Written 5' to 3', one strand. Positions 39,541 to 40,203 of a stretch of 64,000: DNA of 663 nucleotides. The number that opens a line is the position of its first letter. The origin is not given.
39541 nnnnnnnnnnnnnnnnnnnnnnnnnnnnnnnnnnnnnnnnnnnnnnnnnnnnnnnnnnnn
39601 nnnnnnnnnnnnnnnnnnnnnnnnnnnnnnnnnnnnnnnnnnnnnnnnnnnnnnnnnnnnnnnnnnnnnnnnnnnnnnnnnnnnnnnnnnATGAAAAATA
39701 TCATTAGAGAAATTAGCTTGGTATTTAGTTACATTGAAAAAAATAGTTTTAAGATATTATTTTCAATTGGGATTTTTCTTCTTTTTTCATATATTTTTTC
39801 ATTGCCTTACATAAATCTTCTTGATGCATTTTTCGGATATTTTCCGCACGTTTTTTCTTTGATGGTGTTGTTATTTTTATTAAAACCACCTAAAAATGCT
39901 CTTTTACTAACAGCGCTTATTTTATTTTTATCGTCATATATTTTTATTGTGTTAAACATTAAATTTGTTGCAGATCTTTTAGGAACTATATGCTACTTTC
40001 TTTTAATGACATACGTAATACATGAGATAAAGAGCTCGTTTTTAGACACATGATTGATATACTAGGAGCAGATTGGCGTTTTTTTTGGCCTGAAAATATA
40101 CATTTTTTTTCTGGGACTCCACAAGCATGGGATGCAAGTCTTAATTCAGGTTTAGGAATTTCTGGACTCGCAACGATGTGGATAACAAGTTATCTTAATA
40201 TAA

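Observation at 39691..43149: Compact three-component module: small 4-TM protein, YfhO-like GT-C and GtrB/CsbB-like polyprenol-P-sugar synthase (GtrABC or CsbB-YfhO-GtcA logic)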

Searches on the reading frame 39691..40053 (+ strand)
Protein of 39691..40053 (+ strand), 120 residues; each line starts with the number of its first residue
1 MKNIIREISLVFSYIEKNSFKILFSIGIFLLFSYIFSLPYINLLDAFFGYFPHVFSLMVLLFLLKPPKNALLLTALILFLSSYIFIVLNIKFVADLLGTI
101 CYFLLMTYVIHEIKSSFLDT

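Call 3: search_protein_families(library=pfam, proteins=[window:39691-40053:+], max_evalue=0.1)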
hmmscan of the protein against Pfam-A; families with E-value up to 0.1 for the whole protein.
window:39691-40053:+ (120 aa): 0 families

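Call 4: search_protein_families(library=ncbifam, proteins=[window:39691-40053:+], max_evalue=0.1)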
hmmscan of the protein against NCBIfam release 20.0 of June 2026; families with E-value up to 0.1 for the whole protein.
window:39691-40053:+ (120 aa): 1 family
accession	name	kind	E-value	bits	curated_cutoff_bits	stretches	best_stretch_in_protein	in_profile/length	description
NF045885.1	PhCholSynBorr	equivalog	0.0035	17.2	400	1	5-94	85-171/234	phosphatidylcholine synthase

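Call 10: find_homologous_proteins(query=window:39691-40053:+, max_evalue=0.01)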
Query window:39691-40053:+ (120 aa): 2 proteins with E <= 0.01 among 98 candidates.
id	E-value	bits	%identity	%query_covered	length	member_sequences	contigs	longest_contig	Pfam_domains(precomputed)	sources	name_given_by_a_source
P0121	2.0e-64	233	100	100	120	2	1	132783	-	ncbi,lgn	-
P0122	1.7e-49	185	79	100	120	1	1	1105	-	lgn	-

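Call 11: find_encoding_contigs(protein=P0121, flank=10000, max_places=4)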
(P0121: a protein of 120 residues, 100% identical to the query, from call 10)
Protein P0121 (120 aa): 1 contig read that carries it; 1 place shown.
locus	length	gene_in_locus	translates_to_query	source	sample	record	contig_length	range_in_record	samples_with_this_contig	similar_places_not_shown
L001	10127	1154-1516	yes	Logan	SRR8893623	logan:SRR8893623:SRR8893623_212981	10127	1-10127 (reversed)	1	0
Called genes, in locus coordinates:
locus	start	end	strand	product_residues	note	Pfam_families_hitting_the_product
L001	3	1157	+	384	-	?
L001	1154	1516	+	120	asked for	-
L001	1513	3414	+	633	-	-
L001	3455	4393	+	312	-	PF00535:Glycos_transf_2, PF10111:Glyco_tranf_2_2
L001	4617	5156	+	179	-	PF13439:Glyco_transf_4 (faint)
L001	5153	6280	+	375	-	PF13439:Glyco_transf_4, PF20706:GT4-conflict, PF00534:Glycos_transf_1, PF13692:Glyco_trans_1_4, PF13524:Glyco_trans_1_2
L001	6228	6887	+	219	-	PF25084:LbH_EIF2B (faint), PF00132:Hexapep, PF14602:Hexapep_2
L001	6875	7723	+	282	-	PF00535:Glycos_transf_2, PF13641:Glyco_tranf_2_3, PF10111:Glyco_tranf_2_2, PF13506:Glyco_transf_21 (faint), PF13712:Glyco_tranf_2_5 (faint), PF13632:Glyco_trans_2_3 (weak), PF02709:Glyco_transf_7C (weak)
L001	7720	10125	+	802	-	?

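Call 12: find_encoding_contigs(protein=P0122, flank=10000, max_places=4)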
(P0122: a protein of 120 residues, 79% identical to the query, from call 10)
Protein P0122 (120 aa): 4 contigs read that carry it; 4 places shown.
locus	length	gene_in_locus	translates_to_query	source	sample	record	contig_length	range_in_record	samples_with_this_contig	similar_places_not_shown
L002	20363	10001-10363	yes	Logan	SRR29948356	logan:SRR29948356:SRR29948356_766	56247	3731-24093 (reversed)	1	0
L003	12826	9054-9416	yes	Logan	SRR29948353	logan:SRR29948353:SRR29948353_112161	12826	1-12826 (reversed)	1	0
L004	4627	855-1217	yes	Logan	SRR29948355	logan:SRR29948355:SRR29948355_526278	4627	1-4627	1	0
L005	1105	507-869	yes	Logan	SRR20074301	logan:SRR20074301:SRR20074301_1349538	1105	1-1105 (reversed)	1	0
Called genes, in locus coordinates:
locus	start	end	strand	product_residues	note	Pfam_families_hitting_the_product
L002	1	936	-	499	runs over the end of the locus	-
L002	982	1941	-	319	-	PF00106:adh_short (faint), PF01073:3Beta_HSD, PF01370:Epimerase, PF02719:Polysacc_synt_2, PF04321:RmlD_sub_bind, PF07993:NAD_binding_4, PF13460:NAD_binding_10 (weak), PF16363:GDP_Man_Dehyd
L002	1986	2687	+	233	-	PF13489:Methyltransf_23, PF13847:Methyltransf_31, PF08241:Methyltransf_11, PF08242:Methyltransf_12, PF13649:Methyltransf_25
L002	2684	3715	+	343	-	PF00535:Glycos_transf_2, PF10111:Glyco_tranf_2_2, PF13641:Glyco_tranf_2_3, PF13506:Glyco_transf_21 (weak), PF13632:Glyco_trans_2_3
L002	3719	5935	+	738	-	-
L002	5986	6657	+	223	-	PF13489:Methyltransf_23, PF05401:NodS (weak), PF13847:Methyltransf_31, PF08241:Methyltransf_11, PF08242:Methyltransf_12, PF13649:Methyltransf_25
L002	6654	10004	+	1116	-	PF11847:GT-C_AftD (weak)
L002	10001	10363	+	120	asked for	-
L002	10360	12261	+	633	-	-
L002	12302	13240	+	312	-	PF00535:Glycos_transf_2, PF10111:Glyco_tranf_2_2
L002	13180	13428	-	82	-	-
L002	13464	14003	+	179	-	PF13439:Glyco_transf_4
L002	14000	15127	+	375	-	PF13439:Glyco_transf_4, PF20706:GT4-conflict, PF00534:Glycos_transf_1, PF13692:Glyco_trans_1_4, PF13524:Glyco_trans_1_2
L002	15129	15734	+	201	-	PF00132:Hexapep, PF14602:Hexapep_2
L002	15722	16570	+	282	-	PF00535:Glycos_transf_2, PF10111:Glyco_tranf_2_2, PF13641:Glyco_tranf_2_3, PF13712:Glyco_tranf_2_5 (weak), PF02709:Glyco_transf_7C (weak)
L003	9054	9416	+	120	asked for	-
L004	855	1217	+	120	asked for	-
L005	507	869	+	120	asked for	-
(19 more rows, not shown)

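Call 42: search_protein_families(library=pfam, alignment_id=A3, max_evalue=1)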
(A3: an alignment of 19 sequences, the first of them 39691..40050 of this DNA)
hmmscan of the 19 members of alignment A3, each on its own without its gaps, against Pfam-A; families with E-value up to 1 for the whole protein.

A. member 1, window:39691-40050:+ (120 aa): 1 family
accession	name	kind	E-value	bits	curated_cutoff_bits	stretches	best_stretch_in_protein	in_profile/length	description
PF13134.11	DUF3948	-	0.12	12.5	25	1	70-82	21-33/35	Protein of unknown function (DUF3948)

B. families by the number of members that match (of 19 scanned): 17 families
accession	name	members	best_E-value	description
PF14015.11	DUF4231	2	0.057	Protein of unknown function (DUF4231)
PF13956.11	Ibs_toxin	1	0.00054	Toxin Ibs, type I toxin-antitoxin system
PF09852.15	DUF2079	1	0.0023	Predicted membrane protein (DUF2079)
PF00714.22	IFN-gamma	1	0.046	Interferon gamma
PF14143.11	YrhC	1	0.053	YrhC-like protein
PF07158.17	MatC_N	1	0.093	Dicarboxylate carrier protein MatC N-terminus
PF02212.23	GED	1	0.11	Dynamin GTPase effector domain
PF13134.11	DUF3948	1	0.12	Protein of unknown function (DUF3948)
PF15052.11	TMEM169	1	0.22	TMEM169 protein family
PF03029.23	ATP_bind_1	1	0.26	Conserved hypothetical ATP binding protein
PF01496.24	V_ATPase_I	1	0.28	V-type ATPase 116kDa subunit family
PF23778.1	Phage_holin_2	1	0.33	Putative phage holin family 2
PF04145.20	Ctr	1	0.38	Ctr copper transporter family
PF11992.13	TgpA_N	1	0.45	TgpA N-terminal domain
PF15562.11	Imm17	1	0.53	Immunity protein 17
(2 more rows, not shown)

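Call 55: search_solved_structures(query=A3, max_evalue=10, show_alignments=3)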
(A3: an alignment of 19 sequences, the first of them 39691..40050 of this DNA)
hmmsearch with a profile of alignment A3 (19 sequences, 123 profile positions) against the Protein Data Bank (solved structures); distinct sequences matched with E-value up to 10: 0.

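Call 57: search_protein_representatives(protein=window:39691-40050:+)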
Query: 120 residues. Proteins with E-value up to 0.001 (for the whole library): 36; up to 1e-10: 9; up to 1e-30: 1. The best 36 are listed.
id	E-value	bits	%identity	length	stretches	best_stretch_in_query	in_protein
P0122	5.3e-50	184.7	80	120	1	1-119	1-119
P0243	1.3e-23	99.7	48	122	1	9-118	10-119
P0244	1.7e-19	86.4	41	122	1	3-120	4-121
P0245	2.1e-16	76.4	41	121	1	5-113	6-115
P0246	4.6e-14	68.9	35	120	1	5-114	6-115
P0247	6.0e-14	68.5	37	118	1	10-114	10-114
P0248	5.5e-13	65.4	42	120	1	16-117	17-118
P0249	4.8e-12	62.4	27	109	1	13-117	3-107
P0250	1.0e-10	58.1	35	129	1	6-112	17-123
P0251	3.6e-10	56.4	33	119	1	6-114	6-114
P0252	3.6e-10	56.4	35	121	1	11-113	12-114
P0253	1.1e-09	54.8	28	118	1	9-114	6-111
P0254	1.3e-09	54.6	34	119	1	6-113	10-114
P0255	6.8e-08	49.0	31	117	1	6-113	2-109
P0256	8.3e-08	48.7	33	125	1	4-110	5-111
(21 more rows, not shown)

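Call 67: predict_structure(alignment_id=A4)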
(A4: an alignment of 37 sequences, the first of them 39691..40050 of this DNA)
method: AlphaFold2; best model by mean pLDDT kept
length: 120 residues; sequences in the alignment: 37
mean_pLDDT: 94.0   pTM: 0.74
mean pLDDT of the five models: 94.0, 93.9, 93.5, 91.8, 90.4
residues with pLDDT >= 90: 107; 70-90: 13; 50-70: 0; < 50: 0
segments of 3 or more residues with pLDDT < 50: none
pLDDT, mean of each block of 10 residues (from residue 1): 95 96 97 93 87 92 94 97 97 94 95 91
secondary structure, 60 per line:
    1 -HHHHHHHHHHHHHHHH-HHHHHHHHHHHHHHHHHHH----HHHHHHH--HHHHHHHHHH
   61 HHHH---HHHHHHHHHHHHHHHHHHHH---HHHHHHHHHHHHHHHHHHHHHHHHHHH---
elements in order: H2-17 H19-37 H42-48 H51-64 H68-87 H91-117

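Call 73: fold_search(model_id=the predicted structure, library=pdb)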
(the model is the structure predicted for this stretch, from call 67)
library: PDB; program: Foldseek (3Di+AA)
matches with E <= 10: 1; with E <= 0.001: 0
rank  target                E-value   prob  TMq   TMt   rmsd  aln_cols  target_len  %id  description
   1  4nrh_B                8.1e+00  0.13  0.28  0.20  10.4        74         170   15  CopN-Scc3 complex (released 2014-10-15)
